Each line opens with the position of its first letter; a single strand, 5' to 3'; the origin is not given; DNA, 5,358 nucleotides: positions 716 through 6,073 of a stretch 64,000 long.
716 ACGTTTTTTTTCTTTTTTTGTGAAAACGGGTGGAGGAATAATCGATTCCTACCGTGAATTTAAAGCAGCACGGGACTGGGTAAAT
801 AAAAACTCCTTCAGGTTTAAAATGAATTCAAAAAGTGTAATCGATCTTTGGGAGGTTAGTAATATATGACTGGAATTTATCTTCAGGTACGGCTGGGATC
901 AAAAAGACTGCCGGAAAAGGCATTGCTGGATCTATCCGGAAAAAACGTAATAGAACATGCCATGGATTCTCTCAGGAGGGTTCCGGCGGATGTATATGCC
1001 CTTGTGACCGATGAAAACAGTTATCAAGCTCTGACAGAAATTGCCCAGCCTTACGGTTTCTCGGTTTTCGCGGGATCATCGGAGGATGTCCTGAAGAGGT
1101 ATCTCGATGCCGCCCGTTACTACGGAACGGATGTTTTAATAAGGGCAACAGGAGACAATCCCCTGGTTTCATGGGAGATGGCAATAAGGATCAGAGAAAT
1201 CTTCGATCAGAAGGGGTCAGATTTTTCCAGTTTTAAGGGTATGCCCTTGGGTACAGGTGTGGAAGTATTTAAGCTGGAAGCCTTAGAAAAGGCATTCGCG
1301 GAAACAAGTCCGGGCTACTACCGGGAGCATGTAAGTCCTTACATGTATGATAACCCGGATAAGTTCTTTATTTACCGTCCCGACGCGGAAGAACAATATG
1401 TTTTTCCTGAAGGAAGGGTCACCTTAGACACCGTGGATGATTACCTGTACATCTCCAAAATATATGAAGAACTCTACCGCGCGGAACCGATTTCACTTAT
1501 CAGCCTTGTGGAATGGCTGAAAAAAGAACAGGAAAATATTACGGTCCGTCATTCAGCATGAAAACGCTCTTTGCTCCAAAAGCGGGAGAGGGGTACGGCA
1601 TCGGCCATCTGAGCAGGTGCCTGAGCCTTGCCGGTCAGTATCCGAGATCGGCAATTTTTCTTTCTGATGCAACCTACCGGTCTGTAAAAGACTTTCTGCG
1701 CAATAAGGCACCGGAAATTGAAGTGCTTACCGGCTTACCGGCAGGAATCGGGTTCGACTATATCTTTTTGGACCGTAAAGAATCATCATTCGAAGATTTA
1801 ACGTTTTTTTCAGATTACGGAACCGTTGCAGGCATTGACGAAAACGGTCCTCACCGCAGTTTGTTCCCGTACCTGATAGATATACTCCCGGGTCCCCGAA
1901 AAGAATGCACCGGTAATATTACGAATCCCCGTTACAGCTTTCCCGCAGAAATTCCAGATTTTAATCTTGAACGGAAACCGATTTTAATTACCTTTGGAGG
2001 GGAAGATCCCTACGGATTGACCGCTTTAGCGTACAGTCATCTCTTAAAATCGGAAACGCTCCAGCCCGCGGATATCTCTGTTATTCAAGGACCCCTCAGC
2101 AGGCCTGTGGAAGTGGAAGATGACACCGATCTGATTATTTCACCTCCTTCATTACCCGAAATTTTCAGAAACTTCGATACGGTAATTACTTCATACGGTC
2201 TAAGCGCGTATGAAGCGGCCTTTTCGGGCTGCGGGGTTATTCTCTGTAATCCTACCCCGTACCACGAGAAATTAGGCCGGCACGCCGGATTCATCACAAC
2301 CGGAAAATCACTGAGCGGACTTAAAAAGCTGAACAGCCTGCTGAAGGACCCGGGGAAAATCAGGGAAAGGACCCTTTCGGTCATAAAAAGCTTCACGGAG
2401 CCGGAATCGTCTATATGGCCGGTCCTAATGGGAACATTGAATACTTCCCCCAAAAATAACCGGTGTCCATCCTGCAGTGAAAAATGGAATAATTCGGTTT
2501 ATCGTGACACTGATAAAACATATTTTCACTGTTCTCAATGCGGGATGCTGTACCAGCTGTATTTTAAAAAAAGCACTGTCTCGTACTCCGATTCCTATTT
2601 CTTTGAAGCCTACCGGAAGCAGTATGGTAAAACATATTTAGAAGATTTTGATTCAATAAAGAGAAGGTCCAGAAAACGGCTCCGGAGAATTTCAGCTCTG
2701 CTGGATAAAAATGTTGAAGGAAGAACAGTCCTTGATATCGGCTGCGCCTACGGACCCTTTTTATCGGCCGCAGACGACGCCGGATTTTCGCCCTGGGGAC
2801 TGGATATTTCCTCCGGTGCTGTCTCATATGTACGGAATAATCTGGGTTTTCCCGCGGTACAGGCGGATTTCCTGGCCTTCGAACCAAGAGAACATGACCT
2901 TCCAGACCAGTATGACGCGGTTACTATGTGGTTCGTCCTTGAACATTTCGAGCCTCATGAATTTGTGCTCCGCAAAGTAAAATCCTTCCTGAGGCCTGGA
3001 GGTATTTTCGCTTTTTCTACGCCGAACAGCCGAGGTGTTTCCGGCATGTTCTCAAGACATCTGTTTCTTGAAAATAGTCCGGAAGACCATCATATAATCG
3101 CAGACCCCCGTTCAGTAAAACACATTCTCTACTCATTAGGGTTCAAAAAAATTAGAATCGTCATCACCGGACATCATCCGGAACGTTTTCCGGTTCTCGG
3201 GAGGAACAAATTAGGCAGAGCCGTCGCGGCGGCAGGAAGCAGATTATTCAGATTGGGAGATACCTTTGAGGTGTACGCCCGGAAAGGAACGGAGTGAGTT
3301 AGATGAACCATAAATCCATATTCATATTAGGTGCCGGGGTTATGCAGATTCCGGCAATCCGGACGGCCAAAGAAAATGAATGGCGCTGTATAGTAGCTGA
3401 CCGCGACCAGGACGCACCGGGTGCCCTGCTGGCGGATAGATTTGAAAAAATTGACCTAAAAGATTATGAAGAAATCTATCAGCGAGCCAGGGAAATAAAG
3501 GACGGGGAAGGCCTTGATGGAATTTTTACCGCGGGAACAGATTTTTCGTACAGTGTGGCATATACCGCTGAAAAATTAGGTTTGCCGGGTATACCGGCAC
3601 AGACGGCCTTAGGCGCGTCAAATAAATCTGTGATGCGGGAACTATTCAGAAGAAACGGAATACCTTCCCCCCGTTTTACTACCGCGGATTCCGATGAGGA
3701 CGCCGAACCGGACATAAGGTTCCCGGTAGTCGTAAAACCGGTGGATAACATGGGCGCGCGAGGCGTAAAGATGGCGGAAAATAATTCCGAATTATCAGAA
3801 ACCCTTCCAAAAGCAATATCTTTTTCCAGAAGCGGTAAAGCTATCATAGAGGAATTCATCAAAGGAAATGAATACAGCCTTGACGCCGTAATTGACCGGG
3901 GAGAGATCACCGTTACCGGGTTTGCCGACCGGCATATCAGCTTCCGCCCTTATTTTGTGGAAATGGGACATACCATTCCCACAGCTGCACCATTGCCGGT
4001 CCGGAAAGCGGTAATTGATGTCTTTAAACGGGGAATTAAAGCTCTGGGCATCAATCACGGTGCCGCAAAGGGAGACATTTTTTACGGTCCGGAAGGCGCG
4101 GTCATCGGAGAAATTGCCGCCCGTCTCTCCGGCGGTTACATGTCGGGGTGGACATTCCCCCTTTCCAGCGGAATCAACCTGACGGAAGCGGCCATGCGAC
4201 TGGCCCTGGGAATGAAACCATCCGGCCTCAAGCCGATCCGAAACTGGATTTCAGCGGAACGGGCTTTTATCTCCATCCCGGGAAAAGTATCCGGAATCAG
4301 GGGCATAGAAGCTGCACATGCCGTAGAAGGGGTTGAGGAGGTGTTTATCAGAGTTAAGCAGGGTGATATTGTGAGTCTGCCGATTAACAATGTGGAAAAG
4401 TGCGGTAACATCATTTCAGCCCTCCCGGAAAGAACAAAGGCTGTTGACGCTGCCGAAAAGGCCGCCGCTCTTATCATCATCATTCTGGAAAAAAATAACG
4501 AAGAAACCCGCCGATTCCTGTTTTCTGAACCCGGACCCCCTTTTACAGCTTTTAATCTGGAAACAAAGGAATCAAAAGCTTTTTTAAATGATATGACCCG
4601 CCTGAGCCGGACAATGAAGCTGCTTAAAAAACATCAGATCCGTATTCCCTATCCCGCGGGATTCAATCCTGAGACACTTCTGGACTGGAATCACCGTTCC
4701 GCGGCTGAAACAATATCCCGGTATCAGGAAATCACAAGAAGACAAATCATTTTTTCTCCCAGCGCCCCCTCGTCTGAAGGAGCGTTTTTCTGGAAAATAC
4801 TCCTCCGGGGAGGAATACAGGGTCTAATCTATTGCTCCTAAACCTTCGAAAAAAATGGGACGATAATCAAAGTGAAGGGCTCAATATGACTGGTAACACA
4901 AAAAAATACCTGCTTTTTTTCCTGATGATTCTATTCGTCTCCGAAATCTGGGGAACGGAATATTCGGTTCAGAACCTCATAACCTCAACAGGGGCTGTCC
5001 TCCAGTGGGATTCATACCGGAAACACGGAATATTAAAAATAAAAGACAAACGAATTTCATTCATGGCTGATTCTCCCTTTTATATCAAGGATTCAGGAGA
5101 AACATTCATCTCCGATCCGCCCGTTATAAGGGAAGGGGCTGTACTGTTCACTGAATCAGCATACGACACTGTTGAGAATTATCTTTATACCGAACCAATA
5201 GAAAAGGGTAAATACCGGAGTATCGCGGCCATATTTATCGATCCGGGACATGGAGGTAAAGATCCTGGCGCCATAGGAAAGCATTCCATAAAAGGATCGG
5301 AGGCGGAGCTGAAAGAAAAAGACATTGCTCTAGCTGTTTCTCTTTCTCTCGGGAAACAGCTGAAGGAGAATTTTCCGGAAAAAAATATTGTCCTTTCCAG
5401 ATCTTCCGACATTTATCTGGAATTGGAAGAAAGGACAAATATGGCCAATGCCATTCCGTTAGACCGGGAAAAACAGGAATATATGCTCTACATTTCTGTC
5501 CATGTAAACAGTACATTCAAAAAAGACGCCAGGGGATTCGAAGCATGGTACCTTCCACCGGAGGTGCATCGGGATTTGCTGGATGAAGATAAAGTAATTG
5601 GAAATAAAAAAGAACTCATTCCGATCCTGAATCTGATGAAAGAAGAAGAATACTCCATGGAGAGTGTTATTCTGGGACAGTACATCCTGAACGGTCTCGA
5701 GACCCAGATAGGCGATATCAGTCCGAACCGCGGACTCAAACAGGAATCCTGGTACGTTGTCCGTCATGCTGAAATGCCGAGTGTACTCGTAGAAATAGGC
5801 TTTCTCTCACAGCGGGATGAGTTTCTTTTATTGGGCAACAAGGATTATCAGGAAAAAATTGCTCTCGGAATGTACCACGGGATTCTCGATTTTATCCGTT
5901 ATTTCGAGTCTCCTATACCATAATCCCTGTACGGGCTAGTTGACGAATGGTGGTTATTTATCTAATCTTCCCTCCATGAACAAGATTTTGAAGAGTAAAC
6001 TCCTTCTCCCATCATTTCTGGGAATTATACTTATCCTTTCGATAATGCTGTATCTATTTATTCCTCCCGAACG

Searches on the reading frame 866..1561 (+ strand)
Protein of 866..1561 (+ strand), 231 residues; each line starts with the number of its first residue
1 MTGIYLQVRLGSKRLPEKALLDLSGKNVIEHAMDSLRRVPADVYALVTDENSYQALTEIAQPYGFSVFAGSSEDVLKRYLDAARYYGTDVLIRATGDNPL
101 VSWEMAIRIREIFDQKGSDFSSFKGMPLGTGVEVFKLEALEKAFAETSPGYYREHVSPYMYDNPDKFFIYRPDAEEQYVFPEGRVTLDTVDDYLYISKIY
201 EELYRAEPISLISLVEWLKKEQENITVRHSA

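Call 23: search_protein_families(library=pfam, proteins=[window:866-1561:+], max_evalue=0.00001)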
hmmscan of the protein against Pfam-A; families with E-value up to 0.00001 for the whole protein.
window:866-1561:+ (231 aa): 2 families
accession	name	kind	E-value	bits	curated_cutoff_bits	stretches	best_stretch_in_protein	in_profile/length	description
PF02348.25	CTP_transf_3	-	4.1e-25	89.3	22.6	1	7-224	5-201/217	Cytidylyltransferase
PF12804.13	NTP_transf_3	-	6.9e-07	30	27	1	9-120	11-118/160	MobA-like NTP transferase domain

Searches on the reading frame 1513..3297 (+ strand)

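Call 23: search_protein_families(library=pfam, proteins=[window:1513-3297:+], max_evalue=0.00001)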
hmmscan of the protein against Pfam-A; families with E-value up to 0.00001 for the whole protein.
window:1513-3297:+ (594 aa): 5 families
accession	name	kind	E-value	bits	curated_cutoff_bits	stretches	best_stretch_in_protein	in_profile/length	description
PF13489.12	Methyltransf_23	-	1.3e-22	80.7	27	1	384-547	4-162/164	Methyltransferase domain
PF08242.18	Methyltransf_12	-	6.8e-13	49.6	30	1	407-499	1-98/98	Methyltransferase domain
PF08241.18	Methyltransf_11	-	7.6e-12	46.1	21.2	1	407-501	1-95/95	Methyltransferase domain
PF13649.12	Methyltransf_25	-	1.3e-11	45.5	27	1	406-497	1-97/97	Methyltransferase domain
PF13847.12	Methyltransf_31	-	1.4e-07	31.7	27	1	402-505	3-113/145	Methyltransferase domain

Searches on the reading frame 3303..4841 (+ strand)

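Call 23: search_protein_families(library=pfam, proteins=[window:3303-4841:+], max_evalue=0.00001)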
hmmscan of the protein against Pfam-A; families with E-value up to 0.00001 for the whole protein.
window:3303-4841:+ (512 aa): 6 families
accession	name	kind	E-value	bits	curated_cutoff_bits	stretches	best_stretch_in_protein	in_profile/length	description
PF18603.7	LAL_C2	-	3.5e-15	56.5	29.4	1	322-395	2-77/78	L-amino acid ligase C-terminal domain 2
PF13535.11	ATP-grasp_4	-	4.8e-14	52.7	27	1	138-278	1-155/160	ATP-grasp domain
PF02655.19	ATP-grasp_3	-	7.2e-13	49.4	23.2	1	105-277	1-159/160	ATP-grasp domain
PF01071.24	GARS_A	-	9.9e-09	35.7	27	1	107-211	2-114/194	Phosphoribosylglycinamide synthetase, ATP-grasp (A) domain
PF07478.18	Dala_Dala_lig_C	-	9.1e-07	29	24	1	130-212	27-106/204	D-ala D-ala ligase C-terminus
PF02786.22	CPSase_L_D2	-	6.4e-06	26.3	19.8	0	126-189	25-92/211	Carbamoyl-phosphate synthase L chain, ATP binding domain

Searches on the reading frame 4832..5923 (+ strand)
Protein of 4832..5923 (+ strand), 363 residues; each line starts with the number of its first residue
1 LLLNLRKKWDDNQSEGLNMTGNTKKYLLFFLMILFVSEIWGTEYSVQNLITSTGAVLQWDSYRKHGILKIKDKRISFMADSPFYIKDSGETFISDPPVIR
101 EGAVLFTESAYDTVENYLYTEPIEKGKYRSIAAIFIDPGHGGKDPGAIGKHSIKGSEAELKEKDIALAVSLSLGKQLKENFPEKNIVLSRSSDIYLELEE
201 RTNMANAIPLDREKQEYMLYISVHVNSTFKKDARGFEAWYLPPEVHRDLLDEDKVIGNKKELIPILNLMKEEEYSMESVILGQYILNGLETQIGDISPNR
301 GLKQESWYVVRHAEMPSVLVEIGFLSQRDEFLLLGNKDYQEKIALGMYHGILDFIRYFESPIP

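Call 23: search_protein_families(library=pfam, proteins=[window:4832-5923:+], max_evalue=0.00001)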
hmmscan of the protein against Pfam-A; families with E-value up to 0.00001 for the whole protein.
window:4832-5923:+ (363 aa): 1 family
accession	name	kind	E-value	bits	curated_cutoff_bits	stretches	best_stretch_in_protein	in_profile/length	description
PF01520.23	Amidase_3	-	5.5e-43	147.4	27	1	134-352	1-173/174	N-acetylmuramoyl-L-alanine amidase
